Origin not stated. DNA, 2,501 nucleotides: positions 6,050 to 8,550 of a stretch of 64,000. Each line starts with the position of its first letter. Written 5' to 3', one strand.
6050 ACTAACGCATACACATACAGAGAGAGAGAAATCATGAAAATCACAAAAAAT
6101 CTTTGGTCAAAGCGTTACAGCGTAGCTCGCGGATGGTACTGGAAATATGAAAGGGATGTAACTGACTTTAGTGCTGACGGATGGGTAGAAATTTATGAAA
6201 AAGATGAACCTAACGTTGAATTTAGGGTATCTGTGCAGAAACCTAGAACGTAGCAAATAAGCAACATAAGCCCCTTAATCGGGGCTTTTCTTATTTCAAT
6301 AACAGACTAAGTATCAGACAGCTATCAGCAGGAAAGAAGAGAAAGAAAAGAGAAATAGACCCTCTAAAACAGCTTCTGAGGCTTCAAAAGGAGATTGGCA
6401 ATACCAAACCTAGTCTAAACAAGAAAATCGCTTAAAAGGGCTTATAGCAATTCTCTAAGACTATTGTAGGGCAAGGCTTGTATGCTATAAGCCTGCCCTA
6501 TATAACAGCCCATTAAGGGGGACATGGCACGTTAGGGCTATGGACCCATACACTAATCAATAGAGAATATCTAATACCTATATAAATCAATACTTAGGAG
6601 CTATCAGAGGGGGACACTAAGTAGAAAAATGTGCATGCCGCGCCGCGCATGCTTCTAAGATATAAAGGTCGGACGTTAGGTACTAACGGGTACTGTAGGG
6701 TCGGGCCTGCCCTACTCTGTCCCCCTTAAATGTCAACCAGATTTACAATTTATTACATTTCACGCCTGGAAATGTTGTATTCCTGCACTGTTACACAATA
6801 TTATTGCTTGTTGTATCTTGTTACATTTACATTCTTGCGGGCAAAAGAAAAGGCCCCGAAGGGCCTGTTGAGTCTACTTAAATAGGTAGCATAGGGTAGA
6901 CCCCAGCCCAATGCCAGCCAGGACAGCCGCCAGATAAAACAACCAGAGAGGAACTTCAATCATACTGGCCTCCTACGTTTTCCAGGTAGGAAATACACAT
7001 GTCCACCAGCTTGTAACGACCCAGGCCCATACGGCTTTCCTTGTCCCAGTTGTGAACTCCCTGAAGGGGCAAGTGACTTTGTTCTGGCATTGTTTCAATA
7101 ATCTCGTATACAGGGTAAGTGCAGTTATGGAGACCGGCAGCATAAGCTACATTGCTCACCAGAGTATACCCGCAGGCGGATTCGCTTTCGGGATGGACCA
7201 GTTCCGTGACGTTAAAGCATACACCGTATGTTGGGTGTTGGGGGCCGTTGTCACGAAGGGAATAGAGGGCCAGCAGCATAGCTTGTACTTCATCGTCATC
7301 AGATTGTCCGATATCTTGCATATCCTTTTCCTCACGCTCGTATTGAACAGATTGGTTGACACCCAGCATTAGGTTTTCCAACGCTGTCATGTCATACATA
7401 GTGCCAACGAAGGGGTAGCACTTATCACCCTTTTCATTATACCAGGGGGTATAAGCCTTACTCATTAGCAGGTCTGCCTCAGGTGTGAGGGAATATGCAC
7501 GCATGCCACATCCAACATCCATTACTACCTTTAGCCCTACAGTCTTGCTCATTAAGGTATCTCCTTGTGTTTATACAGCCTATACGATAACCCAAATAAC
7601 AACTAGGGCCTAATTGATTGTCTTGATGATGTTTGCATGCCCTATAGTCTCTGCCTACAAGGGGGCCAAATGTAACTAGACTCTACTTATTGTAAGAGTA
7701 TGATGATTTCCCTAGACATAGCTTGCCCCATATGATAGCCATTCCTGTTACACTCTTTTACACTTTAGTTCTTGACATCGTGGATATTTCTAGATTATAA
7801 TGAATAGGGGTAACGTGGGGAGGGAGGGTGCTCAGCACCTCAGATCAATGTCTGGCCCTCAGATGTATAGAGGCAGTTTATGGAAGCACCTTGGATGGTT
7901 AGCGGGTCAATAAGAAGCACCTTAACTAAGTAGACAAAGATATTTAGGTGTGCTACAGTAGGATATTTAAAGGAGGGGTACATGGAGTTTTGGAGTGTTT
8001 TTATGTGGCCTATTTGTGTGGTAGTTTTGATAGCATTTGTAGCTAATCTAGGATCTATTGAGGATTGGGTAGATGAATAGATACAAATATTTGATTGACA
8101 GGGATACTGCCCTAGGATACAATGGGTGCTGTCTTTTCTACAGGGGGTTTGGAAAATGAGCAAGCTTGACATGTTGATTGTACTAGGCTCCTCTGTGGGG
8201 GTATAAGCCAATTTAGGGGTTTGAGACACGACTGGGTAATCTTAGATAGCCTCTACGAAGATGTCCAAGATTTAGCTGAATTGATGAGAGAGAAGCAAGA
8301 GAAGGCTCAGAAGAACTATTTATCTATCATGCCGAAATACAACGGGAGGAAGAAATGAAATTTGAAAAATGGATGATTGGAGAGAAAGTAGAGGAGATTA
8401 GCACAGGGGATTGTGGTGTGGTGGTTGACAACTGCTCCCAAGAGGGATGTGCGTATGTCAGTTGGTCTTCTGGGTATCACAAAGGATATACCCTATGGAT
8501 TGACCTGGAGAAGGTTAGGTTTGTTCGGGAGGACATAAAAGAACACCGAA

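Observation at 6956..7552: Single reverse-oriented gene islanded between long non-coding flanks inside the early operon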

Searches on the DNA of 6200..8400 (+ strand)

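Call 7: search_dna_similar(query=window:6200-8400:+, collection=phages, mode=near)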
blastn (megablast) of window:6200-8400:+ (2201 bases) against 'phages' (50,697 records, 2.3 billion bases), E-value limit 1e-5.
No match.

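Call 66: search_rna_families(source=window, start=6200, end=8400, threshold=evalue, max_evalue=1)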
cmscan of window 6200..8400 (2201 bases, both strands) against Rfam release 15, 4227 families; matches with E-value up to 1: 2.
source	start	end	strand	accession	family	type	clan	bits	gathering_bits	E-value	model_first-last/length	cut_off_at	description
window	6841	6869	-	RF00489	ctRNA_p42d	Gene; antisense;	-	19.9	50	0.47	1-46/46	no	ctRNA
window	6852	6875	-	RF01716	PhotoRC-I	Cis-reg;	-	16.1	45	0.54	1-44/44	no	PhotoRC-I RNA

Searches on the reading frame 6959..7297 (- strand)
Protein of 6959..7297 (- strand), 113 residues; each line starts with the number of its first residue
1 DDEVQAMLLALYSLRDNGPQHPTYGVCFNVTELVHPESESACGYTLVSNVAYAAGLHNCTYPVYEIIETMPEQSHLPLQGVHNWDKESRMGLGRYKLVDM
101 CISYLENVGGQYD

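Call 28: find_homologous_proteins(query=A1, max_evalue=0.001)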
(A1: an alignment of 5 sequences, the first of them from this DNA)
Query A1 (5 sequences) (113 aa, profile of the alignment): 21 proteins with E <= 0.001 among 884 candidates.
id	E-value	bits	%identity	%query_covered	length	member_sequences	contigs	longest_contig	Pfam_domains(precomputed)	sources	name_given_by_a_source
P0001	4.4e-36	141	100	100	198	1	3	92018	-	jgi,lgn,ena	-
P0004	4.7e-31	125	51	38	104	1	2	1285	-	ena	-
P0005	9.2e-27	111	37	91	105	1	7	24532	-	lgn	-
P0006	7.9e-23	99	36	42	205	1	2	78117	-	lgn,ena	-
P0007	4.3e-19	87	31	93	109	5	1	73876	-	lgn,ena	-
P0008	4.2e-14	70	27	91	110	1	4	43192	-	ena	-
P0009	9.1e-13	66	25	89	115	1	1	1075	-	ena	-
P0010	6.6e-12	63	38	26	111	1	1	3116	-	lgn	-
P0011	1.7e-11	62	25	93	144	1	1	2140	-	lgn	-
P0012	5.5e-11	60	25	52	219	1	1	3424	-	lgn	-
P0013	8.4e-11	60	27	99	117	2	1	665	-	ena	-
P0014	1.6e-10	59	-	-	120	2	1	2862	-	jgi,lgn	jgi:hypothetical protein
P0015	2.9e-10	58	-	-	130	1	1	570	-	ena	-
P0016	4.9e-10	57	24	92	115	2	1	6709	-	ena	-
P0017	7.9e-9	53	31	42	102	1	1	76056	-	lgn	-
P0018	4.1e-8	51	-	-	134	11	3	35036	-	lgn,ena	-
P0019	6.8e-7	47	26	84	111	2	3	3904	-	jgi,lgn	jgi:hypothetical protein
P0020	1.5e-6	46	-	-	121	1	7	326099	-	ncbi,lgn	-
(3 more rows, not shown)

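Call 30: find_encoding_contigs(protein=P0006, flank=8000, max_places=3)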
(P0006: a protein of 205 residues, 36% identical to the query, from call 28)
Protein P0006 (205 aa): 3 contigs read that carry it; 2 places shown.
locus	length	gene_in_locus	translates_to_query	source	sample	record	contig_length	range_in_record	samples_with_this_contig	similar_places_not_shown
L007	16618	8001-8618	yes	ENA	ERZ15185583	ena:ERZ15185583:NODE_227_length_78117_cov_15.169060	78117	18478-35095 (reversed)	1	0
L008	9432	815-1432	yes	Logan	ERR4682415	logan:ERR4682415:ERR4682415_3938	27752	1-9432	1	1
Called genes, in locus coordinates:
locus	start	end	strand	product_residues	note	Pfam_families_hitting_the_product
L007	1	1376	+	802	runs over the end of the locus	PF09250:Prim-Pol, PF08706:D5_N (weak), PF19263:DUF5906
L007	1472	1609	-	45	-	-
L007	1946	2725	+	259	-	-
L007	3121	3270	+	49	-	-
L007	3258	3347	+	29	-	-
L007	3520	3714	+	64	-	-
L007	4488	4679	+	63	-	-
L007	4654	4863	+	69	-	-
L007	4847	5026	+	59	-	-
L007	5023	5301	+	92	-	-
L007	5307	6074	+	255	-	PF16868:NMT1_3 (faint)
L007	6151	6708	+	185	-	-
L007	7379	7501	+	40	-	-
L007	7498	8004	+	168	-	PF12957:DUF3846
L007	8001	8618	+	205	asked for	-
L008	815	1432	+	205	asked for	-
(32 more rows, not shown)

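Call 53: search_solved_structures(query=A6, max_evalue=10)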
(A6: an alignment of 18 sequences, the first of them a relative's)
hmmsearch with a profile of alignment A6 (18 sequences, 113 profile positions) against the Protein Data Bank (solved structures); distinct sequences matched with E-value up to 10: 2.
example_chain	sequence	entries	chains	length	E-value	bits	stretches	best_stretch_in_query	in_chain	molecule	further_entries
1yo7_A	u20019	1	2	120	1.1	12.4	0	11-43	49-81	Regulatory protein rop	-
9qt9_A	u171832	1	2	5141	2.4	11.3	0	31-103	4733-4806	Auxin transport protein (BIG)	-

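Call 55: search_dna_similar(query=P0007, collection=phages, mode=protein, max_evalue=0.001, max_rows=25)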
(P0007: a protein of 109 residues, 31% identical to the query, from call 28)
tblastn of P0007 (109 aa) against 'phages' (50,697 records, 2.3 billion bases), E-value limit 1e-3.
Records with a match: 43; places in all: 58; records where one place covers at least 80% of the query: 23.
Best place of each record, by identity: <60% 43.
By first word of the organism name: Acinetobacter 19; Pseudomonas 6; Rhizobium 3; Agrobacterium 3; Shewanella 3; Delftia 2; Xylella 2; Stenotrophomonas 2; Xanthomonas 1; Vibrio 1; and 1 more.
By host as written in the record: Acinetobacter baumannii 7; - 4; Rhizogenic Agrobacterium biovar 1 ST15.13/095 3; Delftia acidovorans 2; Pseudomonas alcaligenes T3 2; Acinetobacter baumannii Paris-B09 2; Acinetobacter sp. 2; Xylella fastidiosa 2; and 16 more.
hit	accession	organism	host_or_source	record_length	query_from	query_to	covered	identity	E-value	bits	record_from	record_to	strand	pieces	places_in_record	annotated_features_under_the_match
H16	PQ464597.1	Pseudomonas phage Milchi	Pseudomonas poae Z9_5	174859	3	108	97%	35.8%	5e-13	69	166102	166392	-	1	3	hypothetical protein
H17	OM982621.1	Pseudomonas phage Astolliot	Pseudomonas syringae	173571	3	106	95%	36.5%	3e-14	72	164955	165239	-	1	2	hypothetical protein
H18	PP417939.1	Rhizobium phage IC12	Agrobacterium radiobacter M13 (synonym: ...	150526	1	104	95%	36.0%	1e-7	54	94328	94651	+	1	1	hypothetical protein (x2)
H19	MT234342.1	Agrobacterium phage OLIVR5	Rhizogenic Agrobacterium biovar 1 ...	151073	1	104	95%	36.0%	4e-7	52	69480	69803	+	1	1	hypothetical protein (x2)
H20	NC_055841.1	Agrobacterium phage OLIVR5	Rhizogenic Agrobacterium biovar 1 ...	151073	1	104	95%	36.0%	4e-7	52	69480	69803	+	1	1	hypothetical protein (x2)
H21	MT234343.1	Agrobacterium phage OLIVR6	Rhizogenic Agrobacterium biovar 1 ...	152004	1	104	95%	36.0%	4e-7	52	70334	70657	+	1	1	hypothetical protein (x2)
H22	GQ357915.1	Delftia phage PhiW-14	Delftia acidovorans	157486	2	105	95%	35.2%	3e-8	55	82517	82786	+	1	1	101: hypothetical protein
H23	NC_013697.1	Delftia phage PhiW-14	Delftia acidovorans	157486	2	105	95%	35.2%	3e-8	55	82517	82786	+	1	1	101: hypothetical protein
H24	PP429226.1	Rhizobium phage LG08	Agrobacterium radiobacter PL13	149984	1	104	95%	35.1%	1e-7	54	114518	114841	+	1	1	hypothetical protein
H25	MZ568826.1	Shewanella phage vB_SspS_KASIA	Shewanella sp. M16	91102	3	102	92%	36.4%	3e-7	52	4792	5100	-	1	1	genome terminal directional repeats | hypothetical protein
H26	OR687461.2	Pseudomonas phage CL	Pseudomonas alcaligenes T3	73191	3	105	94%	35.2%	6e-9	57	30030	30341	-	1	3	record has no annotation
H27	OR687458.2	Pseudomonas phage CRC2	Pseudomonas alcaligenes T3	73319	3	105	94%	35.2%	6e-9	57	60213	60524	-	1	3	record has no annotation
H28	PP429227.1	Rhizobium phage IG49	Agrobacterium radiobacter PL17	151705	1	104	95%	34.2%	1e-6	51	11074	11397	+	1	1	hypothetical protein (x2)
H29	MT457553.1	Shewanella phage Thanatos-2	water from a small stream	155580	5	109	96%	33.6%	3e-5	46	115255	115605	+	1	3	hypothetical protein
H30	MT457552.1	Shewanella phage Thanatos-1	water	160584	5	109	96%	33.1%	4e-5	46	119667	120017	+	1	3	hypothetical protein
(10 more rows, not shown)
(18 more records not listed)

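Call 56: search_dna_similar(query=P0020, collection=plasmids, mode=protein, max_evalue=0.001, max_rows=15)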
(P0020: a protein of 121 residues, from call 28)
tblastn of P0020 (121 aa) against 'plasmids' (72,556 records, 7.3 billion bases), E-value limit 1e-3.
No match.

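Call 77: list_cluster_members(proteins=[P0020, P0018, P0007, P0014, P0019])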
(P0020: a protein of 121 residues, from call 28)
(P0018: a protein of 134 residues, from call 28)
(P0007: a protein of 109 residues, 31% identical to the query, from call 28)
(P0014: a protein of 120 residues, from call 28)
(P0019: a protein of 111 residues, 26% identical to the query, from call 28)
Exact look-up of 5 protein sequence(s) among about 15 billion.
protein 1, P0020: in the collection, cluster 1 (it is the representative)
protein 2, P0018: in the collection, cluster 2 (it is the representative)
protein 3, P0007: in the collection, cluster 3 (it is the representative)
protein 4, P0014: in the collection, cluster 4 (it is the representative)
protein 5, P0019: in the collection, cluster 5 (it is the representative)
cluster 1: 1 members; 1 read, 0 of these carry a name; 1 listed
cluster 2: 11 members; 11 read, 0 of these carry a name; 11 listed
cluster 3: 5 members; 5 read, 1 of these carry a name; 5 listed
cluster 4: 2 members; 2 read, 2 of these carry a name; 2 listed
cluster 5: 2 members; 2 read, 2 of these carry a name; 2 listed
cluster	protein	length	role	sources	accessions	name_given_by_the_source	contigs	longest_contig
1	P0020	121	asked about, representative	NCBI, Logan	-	-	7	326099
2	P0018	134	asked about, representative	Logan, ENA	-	-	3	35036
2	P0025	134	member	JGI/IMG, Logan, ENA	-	-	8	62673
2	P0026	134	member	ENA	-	-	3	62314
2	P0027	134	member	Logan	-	-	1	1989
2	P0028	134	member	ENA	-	-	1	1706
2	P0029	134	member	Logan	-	-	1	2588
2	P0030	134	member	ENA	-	-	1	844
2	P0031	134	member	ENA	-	-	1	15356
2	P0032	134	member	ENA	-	-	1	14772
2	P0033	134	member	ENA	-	-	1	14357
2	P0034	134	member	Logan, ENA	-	-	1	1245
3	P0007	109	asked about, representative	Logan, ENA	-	-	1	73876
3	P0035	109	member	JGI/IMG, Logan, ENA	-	hypothetical protein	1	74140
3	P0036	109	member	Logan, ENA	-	-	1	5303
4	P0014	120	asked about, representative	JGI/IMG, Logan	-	hypothetical protein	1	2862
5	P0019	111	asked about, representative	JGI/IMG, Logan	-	hypothetical protein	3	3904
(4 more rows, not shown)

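Call 78: search_protein_families(library=ncbifam, alignment_id=A6, max_evalue=0.1)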
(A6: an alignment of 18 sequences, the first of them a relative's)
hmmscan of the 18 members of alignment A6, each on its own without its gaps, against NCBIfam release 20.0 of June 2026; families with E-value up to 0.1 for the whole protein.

A. member 1, P0007 (109 aa): 0 families

B. families by the number of members that match (of 18 scanned): 1 family
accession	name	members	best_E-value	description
NF006564.0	PRK09071.1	1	0.078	glycosyl transferase family protein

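Call 81: get_annotated_region(hit=H25, flank=4500)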
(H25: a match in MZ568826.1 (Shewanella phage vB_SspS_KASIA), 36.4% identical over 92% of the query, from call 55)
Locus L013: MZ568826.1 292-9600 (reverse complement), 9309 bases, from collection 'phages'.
description: Shewanella phage vB_SspS_KASIA, complete genome.
organism: Shewanella phage vB_SspS_KASIA (NCBI taxid 2866686)
taxonomy: Viruses; Duplodnaviria; Heunggongvirae; Uroviricota; Caudoviricetes
host: Shewanella sp. M16; source: arsenic-containing microbial mats; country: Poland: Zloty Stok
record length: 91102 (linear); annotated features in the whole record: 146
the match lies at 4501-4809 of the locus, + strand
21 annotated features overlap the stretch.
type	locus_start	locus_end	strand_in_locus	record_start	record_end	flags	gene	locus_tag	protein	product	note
CDS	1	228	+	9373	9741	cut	-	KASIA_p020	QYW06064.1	hypothetical protein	-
CDS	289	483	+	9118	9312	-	-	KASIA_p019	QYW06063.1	hypothetical protein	-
CDS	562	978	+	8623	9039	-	-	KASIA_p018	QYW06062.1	hypothetical protein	-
CDS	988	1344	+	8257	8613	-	-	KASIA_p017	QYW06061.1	hypothetical protein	-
CDS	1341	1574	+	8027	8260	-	-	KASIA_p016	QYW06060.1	hypothetical protein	-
CDS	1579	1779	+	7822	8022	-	-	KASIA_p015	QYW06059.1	hypothetical protein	-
CDS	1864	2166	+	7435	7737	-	-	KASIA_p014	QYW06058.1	hypothetical protein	-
repeat_region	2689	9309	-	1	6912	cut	-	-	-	-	genome terminal directional repeats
CDS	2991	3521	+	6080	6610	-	-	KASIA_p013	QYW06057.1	hypothetical protein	-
CDS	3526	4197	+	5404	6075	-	-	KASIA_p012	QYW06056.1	hypothetical protein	-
CDS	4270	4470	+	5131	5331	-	-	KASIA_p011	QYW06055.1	hypothetical protein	-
CDS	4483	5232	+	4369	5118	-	-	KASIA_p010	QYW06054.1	hypothetical protein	-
CDS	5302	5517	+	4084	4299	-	-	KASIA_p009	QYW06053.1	hypothetical protein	-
CDS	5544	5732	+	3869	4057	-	-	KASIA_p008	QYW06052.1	hypothetical protein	-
CDS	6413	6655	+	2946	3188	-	-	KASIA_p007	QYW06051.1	hypothetical protein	-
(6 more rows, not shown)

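Call 86: search_protein_families(library=phrogs, proteins=[P0007, P0006], max_evalue=0.1)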
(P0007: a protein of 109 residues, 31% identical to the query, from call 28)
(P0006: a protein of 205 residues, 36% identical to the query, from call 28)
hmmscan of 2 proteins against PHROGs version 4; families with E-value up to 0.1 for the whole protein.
P0007 (109 aa): 4 families
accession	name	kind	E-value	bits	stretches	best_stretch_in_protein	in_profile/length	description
phrog_8153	-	unknown function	2.8e-16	60.9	1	17-106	36-140/151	-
phrog_28830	-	unknown function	5.3e-13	50.2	1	14-106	55-162/171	-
phrog_13228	-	unknown function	4.3e-08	34.4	1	1-106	3-114/115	-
phrog_12785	-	unknown function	0.028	14.5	1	21-95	161-234/376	-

P0006 (205 aa): 5 families
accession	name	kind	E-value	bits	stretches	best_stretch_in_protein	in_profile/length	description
phrog_8153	-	unknown function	2.6e-24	86.9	2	38-105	71-145/151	-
phrog_28830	-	unknown function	7.9e-13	49.6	2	19-100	62-162/171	-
phrog_13228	-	unknown function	1e-10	42.8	2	17-98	24-112/115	-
phrog_12785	-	unknown function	0.00095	19.3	0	120-200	161-243/376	-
phrog_29201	-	unknown function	0.049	14.9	0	177-200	29-52/85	-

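Call 88: search_protein_families(library=padloc, proteins=[P0007, P0006], max_evalue=0.1)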
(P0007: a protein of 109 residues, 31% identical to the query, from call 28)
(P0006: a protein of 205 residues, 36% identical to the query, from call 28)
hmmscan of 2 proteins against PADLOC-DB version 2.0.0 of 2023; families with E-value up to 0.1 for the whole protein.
P0007 (109 aa): 0 families

P0006 (205 aa): 0 families
